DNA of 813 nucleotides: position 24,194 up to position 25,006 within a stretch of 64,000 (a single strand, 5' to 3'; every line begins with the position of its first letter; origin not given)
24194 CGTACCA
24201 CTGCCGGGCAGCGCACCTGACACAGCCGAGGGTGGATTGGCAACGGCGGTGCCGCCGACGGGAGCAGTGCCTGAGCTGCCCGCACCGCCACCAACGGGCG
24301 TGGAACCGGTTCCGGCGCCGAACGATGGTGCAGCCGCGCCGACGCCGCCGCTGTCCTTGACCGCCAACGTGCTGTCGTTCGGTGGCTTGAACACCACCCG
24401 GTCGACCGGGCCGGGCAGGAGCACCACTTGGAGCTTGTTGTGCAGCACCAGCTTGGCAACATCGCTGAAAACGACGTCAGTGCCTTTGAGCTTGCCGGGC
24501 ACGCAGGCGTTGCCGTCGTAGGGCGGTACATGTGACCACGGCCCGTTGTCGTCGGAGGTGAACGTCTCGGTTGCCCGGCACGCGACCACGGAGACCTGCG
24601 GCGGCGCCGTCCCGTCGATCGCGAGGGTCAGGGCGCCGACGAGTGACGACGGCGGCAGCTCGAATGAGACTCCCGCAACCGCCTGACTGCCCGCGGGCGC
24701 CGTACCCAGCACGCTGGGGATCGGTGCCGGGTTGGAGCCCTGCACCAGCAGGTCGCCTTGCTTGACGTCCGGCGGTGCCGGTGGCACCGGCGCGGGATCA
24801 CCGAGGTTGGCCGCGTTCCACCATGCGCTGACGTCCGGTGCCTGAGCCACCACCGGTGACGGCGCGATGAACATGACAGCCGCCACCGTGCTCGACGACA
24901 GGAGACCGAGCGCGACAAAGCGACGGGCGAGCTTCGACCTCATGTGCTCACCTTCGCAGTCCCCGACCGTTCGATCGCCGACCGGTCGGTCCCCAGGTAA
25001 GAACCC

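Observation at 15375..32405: Two paralogous, face-to-face HAAT-type ABC operons, each with a conserved uncharacterised fourth component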

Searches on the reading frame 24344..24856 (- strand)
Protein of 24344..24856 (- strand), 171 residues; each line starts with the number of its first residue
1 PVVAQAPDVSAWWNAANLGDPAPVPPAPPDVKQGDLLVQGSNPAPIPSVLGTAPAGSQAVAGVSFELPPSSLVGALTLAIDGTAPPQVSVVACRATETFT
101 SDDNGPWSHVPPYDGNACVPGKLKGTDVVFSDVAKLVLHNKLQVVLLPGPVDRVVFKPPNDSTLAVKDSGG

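Call 37: find_homologous_proteins(query=A4, max_evalue=0.001)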
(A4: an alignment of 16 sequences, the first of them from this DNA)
Query A4 (16 sequences) (171 aa, profile of the alignment): 89 proteins with E <= 0.001 among 8000 candidates.
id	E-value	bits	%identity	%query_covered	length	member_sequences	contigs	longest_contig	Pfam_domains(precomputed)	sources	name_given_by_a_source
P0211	3.7e-69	250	69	99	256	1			-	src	-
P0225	5.4e-69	250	62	98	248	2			-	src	-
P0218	6.0e-68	246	64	99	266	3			-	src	-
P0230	8.0e-68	246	62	98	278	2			-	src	-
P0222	1.5e-67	245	63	98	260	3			-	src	-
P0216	8.2e-67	243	62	98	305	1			-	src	-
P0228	2.1e-66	241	63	99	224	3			-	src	-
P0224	3.1e-66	241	63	98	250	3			-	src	-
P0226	8.6e-65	236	62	99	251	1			-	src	-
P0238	3.5e-43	166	62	67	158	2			-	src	-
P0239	1.7e-39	154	32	96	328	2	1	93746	-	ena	-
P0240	9.3e-38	148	64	66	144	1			-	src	-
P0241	1.4e-37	147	29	94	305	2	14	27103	-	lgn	-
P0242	3.0e-37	146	45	94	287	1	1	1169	-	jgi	jgi:hypothetical protein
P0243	3.7e-36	143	34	92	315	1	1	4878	-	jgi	-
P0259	8.7e-31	125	32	91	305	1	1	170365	-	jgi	jgi:hypothetical protein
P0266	1.2e-29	122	32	98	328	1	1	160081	-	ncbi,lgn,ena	-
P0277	6.0e-27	113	30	91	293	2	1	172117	-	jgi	jgi:hypothetical protein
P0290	3.9e-25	107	30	96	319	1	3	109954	-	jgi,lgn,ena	jgi:hypothetical protein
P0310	5.7e-13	67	35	73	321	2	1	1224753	-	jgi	-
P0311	2.7e-12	65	33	74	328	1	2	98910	-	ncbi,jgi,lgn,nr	ncbi:MAG: hypothetical protein QOJ79_267 [Actinomycetota bacterium]|jgi:hypothetical protein|nr:hypo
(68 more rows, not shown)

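Call 38: find_encoding_contigs(protein=P0266, flank=10000, max_places=1)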
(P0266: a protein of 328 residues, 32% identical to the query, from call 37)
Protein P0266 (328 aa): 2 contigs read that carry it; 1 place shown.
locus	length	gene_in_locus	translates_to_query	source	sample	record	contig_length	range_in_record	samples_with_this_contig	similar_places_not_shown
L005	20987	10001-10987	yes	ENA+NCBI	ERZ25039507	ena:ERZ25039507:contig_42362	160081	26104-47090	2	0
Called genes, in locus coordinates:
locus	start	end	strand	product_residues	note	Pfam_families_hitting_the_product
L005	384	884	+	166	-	PF02699:YajC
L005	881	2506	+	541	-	PF21760:SecD_1st, PF22599:SecDF_P1_head, PF02355:SecD_SecF_C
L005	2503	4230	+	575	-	PF02355:SecD_SecF_C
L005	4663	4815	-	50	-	-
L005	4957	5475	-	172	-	-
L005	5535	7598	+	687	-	-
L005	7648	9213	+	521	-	PF13458:Peripla_BP_6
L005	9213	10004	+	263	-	PF00005:ABC_tran, PF13304:AAA_21 (faint)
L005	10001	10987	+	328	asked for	-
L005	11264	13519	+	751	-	PF01966:HD, PF13328:HD_4, PF04607:RelA_SpoT, PF02824:TGS, PF19296:RelA_AH, PF28438:RelA_RIS, PF01842:ACT, PF13291:ACT_4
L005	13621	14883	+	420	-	PF13393:tRNA-synt_His, PF00587:tRNA-synt_2b, PF13393:tRNA-synt_His, PF03129:HGTP_anticodon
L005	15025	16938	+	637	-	PF01336:tRNA_anti-codon, PF00152:tRNA-synt_2, PF02938:GAD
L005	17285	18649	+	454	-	PF05496:RuvB_N, PF00158:Sigma54_activat (faint), PF13191:AAA_16 (faint), PF13604:AAA_30 (weak), PF00004:AAA, PF07728:AAA_5 (weak), PF16193:AAA_assoc_2, PF12002:MgsA_C, +2 more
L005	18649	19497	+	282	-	PF09286:Pro-kuma_activ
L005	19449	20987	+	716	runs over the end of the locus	PF01833:TIG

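Call 39: find_encoding_contigs(protein=P0310, flank=10000, max_places=1)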
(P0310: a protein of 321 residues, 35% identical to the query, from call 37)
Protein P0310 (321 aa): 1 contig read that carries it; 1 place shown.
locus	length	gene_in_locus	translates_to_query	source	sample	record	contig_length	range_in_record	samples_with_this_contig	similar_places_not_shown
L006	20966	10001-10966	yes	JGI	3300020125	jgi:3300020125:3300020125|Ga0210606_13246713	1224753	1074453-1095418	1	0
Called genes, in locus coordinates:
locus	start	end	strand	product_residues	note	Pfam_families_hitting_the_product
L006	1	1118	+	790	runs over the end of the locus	PF02129:Peptidase_S15, PF00326:Peptidase_S9 (faint), PF08530:PepX_C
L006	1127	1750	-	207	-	PF00440:TetR_N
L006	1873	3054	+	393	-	PF04909:Amidohydro_2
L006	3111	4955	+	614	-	-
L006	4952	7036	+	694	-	PF02653:BPD_transp_2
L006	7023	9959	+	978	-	PF07690:MFS_1, PF00005:ABC_tran, PF02463:SMC_N (faint), PF13476:AAA_23 (faint), PF13555:AAA_29 (faint), PF13604:AAA_30 (faint), PF00005:ABC_tran, PF12399:BCA_ABC_TP_C (weak), +1 more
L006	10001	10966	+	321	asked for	-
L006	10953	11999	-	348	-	-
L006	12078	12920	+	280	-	PF00561:Abhydrolase_1, PF12146:Hydrolase_4, PF12697:Abhydrolase_6, PF08386:Abhydrolase_4 (weak)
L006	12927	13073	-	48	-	-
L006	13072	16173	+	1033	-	-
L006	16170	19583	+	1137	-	-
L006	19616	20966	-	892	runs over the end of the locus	PF13191:AAA_16 (weak), PF20720:nSTAND3 (faint)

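Call 40: find_encoding_contigs(protein=P0311, flank=10000, max_places=1)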
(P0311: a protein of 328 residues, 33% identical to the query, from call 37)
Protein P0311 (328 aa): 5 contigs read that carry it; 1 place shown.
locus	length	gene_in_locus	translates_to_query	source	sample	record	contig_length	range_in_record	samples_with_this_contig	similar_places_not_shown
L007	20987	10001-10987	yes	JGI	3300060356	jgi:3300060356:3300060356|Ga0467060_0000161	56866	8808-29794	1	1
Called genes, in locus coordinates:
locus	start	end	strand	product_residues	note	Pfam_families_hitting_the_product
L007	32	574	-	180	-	PF18854:baeRF_family10, PF18859:acVLRF1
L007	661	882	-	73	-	-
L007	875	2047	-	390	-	PF04024:PspC, PF09922:LiaF-like_C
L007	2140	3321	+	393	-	PF04024:PspC, PF13581:HATPase_c_2 (weak), PF02518:HATPase_c (weak)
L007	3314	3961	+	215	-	PF00072:Response_reg, PF00196:GerE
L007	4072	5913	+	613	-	-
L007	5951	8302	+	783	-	PF02653:BPD_transp_2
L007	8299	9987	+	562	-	PF13476:AAA_23 (faint), PF13555:AAA_29 (faint), PF00005:ABC_tran, PF02463:SMC_N (faint), PF13304:AAA_21 (faint), PF13604:AAA_30 (faint), PF12399:BCA_ABC_TP_C (faint), PF00005:ABC_tran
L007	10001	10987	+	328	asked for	-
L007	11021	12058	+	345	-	PF01040:UbiA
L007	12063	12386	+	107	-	-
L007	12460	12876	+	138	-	-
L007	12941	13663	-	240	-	PF02585:PIG-L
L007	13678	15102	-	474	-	-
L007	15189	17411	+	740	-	PF00580:UvrD-helicase, PF13245:AAA_19, PF13361:UvrD_C, PF13538:UvrD_C_2, PF21196:PcrA_UvrD_tudor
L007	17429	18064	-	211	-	PF01551:Peptidase_M23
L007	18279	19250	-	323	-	PF24096:DUF7379, PF00561:Abhydrolase_1, PF01674:Lipase_2 (weak), PF02089:Palm_thioest, PF05057:DUF676, PF12697:Abhydrolase_6, PF07819:PGAP1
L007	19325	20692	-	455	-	PF01039:Carboxyl_trans, PF00378:ECH_1 (faint), PF03255:ACCA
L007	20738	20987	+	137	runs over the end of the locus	PF02310:B12-binding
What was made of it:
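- A few family members are in housekeeping or cell-envelope neighbourhoods, next to UbiA, PspC and PIG-L (call 40).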

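Call 47: search_protein_representatives(alignment_id=A4)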
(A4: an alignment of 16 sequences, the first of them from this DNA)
Query: 16 sequences, 171 profile positions. Proteins with E-value up to 0.001 (for the whole library): 1236; up to 1e-10: 720; up to 1e-30: 105. The best 150 are listed.
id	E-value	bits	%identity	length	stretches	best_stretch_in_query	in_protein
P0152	1.7e-71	256.2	-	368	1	1-171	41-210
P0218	1.9e-68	246.2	-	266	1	1-170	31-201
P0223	1.0e-67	243.8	-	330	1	2-170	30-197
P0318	5.2e-65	235.1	-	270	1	1-170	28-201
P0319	3.1e-64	232.5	-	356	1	1-168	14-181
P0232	7.2e-62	224.8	-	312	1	1-170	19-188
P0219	1.3e-61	224.0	-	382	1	2-168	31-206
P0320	2.1e-58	213.6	-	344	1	1-169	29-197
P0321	1.3e-55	204.5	-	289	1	16-170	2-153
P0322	2.3e-53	197.2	-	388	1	1-170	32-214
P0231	5.7e-50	186.1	-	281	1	31-170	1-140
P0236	5.8e-46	173.1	-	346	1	1-170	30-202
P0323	1.1e-45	172.2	-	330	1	2-167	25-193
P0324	3.9e-45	170.3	-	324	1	1-167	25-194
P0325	2.4e-43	164.5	-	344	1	8-168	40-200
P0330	9.9e-41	156.0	-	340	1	7-169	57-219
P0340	5.6e-38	147.1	-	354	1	3-168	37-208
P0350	1.9e-36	142.1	-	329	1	2-167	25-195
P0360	2.9e-35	138.2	-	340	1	2-171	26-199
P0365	9.4e-35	136.6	-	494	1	7-168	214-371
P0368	2.8e-34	135.0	-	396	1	4-169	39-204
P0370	5.3e-34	134.1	-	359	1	2-169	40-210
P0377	3.1e-33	131.6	-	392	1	1-169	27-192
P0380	6.0e-33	130.7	-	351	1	2-169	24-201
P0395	1.9e-31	125.8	-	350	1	2-167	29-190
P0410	1.7e-29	119.5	-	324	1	1-166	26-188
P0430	1.7e-28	116.2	-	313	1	2-169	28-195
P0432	2.0e-28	116.0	-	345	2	23-168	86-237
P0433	2.2e-28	115.8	-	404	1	1-168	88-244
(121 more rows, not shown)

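Call 48: search_protein_families(library=pfam, proteins=[P0323, P0330, P0365, P0368, P0377, P0433, P0432, P0239, P0310], max_evalue=0.1)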
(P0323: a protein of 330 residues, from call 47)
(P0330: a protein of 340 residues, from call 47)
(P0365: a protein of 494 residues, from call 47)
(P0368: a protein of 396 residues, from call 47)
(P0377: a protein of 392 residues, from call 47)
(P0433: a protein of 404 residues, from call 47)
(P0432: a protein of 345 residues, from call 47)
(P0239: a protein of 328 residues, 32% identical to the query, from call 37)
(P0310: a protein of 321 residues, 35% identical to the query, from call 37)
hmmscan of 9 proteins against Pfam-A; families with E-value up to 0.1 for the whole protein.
P0323 (330 aa): 0 families

P0330 (340 aa): 0 families

P0365 (494 aa): 3 families
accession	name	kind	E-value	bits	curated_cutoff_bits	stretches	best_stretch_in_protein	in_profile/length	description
PF00005.33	ABC_tran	-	3.6e-06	28.1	25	1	10-59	83-136/137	ABC transporter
PF13304.12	AAA_21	-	0.004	17.7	27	1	30-80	236-288/304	AAA domain, putative AbiEii toxin, Type IV TA system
PF02844.21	GARS_N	-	0.091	13.9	29.5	0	18-120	5-97/100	Phosphoribosylglycinamide synthetase, N domain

P0368 (396 aa): 0 families

P0377 (392 aa): 0 families

P0433 (404 aa): 0 families

P0432 (345 aa): 0 families

P0239 (328 aa): 0 families

P0310 (321 aa): 1 family
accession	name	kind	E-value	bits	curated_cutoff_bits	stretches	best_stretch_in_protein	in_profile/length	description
PF14340.12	DUF4395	-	0.069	13.9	24.5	0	268-309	59-100/130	Domain of unknown function (DUF4395)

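Call 51: find_encoding_contigs(protein=P0239, flank=8000, max_places=1)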
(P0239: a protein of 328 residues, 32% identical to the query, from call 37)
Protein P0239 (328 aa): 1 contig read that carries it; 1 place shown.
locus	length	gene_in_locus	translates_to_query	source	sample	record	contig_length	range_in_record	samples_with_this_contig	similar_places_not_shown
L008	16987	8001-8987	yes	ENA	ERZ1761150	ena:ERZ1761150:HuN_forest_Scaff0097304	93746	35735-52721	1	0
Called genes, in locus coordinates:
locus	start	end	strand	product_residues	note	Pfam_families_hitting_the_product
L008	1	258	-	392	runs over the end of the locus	PF01145:Band_7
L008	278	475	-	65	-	-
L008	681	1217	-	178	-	PF03640:Lipoprotein_15 (faint)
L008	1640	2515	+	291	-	-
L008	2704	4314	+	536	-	-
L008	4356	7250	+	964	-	PF02653:BPD_transp_2, PF00005:ABC_tran, PF13304:AAA_21 (faint), PF12399:BCA_ABC_TP_C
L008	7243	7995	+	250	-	PF00005:ABC_tran, PF13304:AAA_21 (faint)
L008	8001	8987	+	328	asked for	-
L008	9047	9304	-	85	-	-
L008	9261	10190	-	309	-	PF03446:NAD_binding_2, PF03807:F420_oxidored, PF14833:NAD_binding_11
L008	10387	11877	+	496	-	PF01654:Cyt_bd_oxida_I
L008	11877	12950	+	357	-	PF02322:Cyt_bd_oxida_II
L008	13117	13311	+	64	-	-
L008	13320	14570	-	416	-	PF01636:APH (faint), PF03109:ABC1, PF27536:UbiB_helical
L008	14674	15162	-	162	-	PF04075:F420H2_quin_red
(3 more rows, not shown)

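Call 52: find_encoding_contigs(protein=P0259, flank=8000, max_places=1)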
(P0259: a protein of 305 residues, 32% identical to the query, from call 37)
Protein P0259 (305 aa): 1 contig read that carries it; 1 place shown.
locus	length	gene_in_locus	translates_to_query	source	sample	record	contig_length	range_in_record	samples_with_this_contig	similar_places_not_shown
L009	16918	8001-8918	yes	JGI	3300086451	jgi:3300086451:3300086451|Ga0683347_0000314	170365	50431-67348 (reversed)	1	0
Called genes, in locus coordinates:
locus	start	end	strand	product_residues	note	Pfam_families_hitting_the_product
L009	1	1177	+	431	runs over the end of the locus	PF00355:Rieske, PF00848:Ring_hydroxyl_A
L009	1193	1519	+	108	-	-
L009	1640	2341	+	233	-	PF00440:TetR_N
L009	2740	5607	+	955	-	PF02653:BPD_transp_2, PF00005:ABC_tran, PF13304:AAA_21 (faint), PF12399:BCA_ABC_TP_C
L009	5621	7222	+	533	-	PF13458:Peripla_BP_6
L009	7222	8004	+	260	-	PF00005:ABC_tran, PF13304:AAA_21 (faint)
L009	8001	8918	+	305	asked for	-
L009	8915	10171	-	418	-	PF01979:Amidohydro_1, PF07969:Amidohydro_3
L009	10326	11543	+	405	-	PF02515:CoA_transf_3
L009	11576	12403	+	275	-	PF00106:adh_short (faint), PF13561:adh_short_C2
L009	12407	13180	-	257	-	PF00106:adh_short, PF01370:Epimerase, PF08659:KR, PF13561:adh_short_C2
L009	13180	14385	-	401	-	PF00067:p450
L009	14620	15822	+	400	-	PF04909:Amidohydro_2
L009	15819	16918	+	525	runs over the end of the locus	PF00501:AMP-binding, PF13193:AMP-binding_C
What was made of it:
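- One family member here lies next to Rieske-oxygenase, P450, CoA-transferase and AMP-binding genes (L009, call 52).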

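Call 53: find_encoding_contigs(protein=P0277, flank=8000, max_places=1)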
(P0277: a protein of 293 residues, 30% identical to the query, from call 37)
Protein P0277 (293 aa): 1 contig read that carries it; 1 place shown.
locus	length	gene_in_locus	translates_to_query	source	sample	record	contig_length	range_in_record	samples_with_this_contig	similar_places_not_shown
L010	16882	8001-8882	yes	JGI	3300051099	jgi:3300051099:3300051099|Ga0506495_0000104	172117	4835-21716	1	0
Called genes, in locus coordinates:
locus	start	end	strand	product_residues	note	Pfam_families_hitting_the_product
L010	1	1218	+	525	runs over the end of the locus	PF01642:MM_CoA_mutase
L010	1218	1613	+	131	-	PF02310:B12-binding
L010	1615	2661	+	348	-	PF01113:DapB_N (weak), PF19328:DAP_DH_C (weak)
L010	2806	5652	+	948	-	PF02653:BPD_transp_2, PF00005:ABC_tran, PF13304:AAA_21 (faint), PF12399:BCA_ABC_TP_C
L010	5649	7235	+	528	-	-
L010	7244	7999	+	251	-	PF00005:ABC_tran, PF13304:AAA_21 (faint)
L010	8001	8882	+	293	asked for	-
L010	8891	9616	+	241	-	PF00561:Abhydrolase_1, PF12146:Hydrolase_4, PF12697:Abhydrolase_6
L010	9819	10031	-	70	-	PF06902:Fer4_19 (weak), PF13459:Fer4_15, PF13370:Fer4_13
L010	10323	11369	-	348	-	PF00126:HTH_1, PF03466:LysR_substrate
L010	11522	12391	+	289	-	PF00106:adh_short, PF08659:KR, PF13561:adh_short_C2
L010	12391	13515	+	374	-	PF00685:Sulfotransfer_1 (weak), PF13469:Sulfotransfer_3, PF17784:Sulfotransfer_4 (faint)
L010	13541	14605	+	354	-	-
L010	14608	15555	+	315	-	PF00296:Bac_luciferase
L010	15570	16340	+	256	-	PF00106:adh_short, PF08659:KR, PF13561:adh_short_C2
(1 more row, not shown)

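Call 54: find_encoding_contigs(protein=P0290, flank=8000, max_places=1)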
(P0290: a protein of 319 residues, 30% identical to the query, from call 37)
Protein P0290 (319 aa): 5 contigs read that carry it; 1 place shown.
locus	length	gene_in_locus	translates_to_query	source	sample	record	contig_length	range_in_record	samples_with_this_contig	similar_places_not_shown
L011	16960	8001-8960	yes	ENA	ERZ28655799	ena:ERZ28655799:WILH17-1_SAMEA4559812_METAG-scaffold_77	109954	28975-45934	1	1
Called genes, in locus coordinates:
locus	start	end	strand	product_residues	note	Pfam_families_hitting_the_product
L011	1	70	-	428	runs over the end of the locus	PF00067:p450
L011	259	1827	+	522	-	PF01642:MM_CoA_mutase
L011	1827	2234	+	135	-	PF02310:B12-binding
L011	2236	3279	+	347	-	-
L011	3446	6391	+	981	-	PF02653:BPD_transp_2, PF13304:AAA_21 (faint), PF02653:BPD_transp_2, PF00005:ABC_tran, PF12399:BCA_ABC_TP_C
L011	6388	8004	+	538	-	-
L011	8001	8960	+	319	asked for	-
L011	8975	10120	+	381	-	PF00108:Thiolase_N, PF00109:ketoacyl-synt (weak), PF02803:Thiolase_C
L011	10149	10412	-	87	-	PF03626:COX4_pro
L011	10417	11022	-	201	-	PF00510:COX3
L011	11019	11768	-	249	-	-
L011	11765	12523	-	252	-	-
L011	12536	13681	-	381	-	PF13458:Peripla_BP_6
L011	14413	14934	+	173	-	PF00440:TetR_N (faint)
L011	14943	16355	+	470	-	PF03007:WS_DGAT_cat, PF06974:WS_DGAT_C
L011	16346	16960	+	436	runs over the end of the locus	PF09752:ABHD18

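Call 79: list_cluster_members(proteins=[P0323, P0330, P0340, P0350, P0360, P0370, P0380, P0395, P0410, P0430])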
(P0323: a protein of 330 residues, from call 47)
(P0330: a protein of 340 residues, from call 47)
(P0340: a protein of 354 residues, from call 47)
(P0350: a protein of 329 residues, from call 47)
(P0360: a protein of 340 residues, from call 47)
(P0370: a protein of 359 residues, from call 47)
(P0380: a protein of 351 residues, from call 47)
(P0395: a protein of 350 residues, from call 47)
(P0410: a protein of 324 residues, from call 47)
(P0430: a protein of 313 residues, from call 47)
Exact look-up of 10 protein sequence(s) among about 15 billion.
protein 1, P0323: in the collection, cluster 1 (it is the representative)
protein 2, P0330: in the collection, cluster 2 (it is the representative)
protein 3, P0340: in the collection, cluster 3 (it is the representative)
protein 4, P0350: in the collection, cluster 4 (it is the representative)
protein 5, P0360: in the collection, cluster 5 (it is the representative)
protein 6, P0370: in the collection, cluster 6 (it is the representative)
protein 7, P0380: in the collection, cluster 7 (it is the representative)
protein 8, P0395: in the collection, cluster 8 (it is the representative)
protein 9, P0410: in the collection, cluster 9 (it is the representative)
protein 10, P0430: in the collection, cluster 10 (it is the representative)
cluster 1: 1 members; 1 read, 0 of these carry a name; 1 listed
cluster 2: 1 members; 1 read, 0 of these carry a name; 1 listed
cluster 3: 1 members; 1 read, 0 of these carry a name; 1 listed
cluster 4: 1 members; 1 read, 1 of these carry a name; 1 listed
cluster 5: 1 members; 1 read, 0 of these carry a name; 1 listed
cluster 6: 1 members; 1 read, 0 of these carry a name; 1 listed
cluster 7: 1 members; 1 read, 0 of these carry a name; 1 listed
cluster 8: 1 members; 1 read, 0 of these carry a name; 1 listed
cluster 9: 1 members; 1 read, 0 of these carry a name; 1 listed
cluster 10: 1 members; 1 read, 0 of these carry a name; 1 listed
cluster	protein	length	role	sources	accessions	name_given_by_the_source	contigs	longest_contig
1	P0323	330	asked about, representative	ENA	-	-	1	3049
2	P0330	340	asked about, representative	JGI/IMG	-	-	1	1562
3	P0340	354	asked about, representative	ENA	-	-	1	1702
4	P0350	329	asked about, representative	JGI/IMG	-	hypothetical protein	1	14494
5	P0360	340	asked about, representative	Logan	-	-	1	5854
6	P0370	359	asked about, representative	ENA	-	-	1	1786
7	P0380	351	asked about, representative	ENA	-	-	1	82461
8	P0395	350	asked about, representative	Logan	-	-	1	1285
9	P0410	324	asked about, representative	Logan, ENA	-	-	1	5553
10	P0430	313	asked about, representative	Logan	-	-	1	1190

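Call 87: find_related_loci(query=A5, collection=metagenome_contigs, flank=7000)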
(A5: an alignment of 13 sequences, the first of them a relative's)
Query A5 (328 aa) in metagenome_contigs; peptide patterns used: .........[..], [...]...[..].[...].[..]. (x = any residue, [..] = any of these).
121 stretches matched a pattern; 28 encode a relative of the query (tblastn E <= 1e-3); 28 distinct loci.
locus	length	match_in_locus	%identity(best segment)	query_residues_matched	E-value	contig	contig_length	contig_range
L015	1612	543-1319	45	39-317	3e-58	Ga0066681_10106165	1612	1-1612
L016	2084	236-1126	43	5-321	1e-55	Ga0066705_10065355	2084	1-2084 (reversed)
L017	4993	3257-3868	54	10-201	2e-52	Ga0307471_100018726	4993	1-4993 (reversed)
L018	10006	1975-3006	42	2-323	1e-52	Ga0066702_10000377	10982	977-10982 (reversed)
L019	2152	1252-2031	44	35-318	1e-52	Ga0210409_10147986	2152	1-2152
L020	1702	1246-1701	54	39-200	1e-49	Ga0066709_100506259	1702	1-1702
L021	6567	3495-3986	55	31-201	6e-48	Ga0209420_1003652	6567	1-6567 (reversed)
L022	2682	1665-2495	41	20-320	1e-46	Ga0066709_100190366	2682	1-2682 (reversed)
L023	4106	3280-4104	41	20-318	4e-46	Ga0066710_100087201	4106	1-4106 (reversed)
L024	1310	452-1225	41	37-320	1e-47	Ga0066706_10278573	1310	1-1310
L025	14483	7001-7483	47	33-204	3e-44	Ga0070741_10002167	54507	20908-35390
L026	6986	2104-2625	47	11-200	3e-40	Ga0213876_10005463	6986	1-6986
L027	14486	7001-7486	50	40-214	1e-38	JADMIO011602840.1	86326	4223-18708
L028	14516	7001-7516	47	19-193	7e-37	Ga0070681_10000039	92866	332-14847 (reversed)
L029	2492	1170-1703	45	36-232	7e-36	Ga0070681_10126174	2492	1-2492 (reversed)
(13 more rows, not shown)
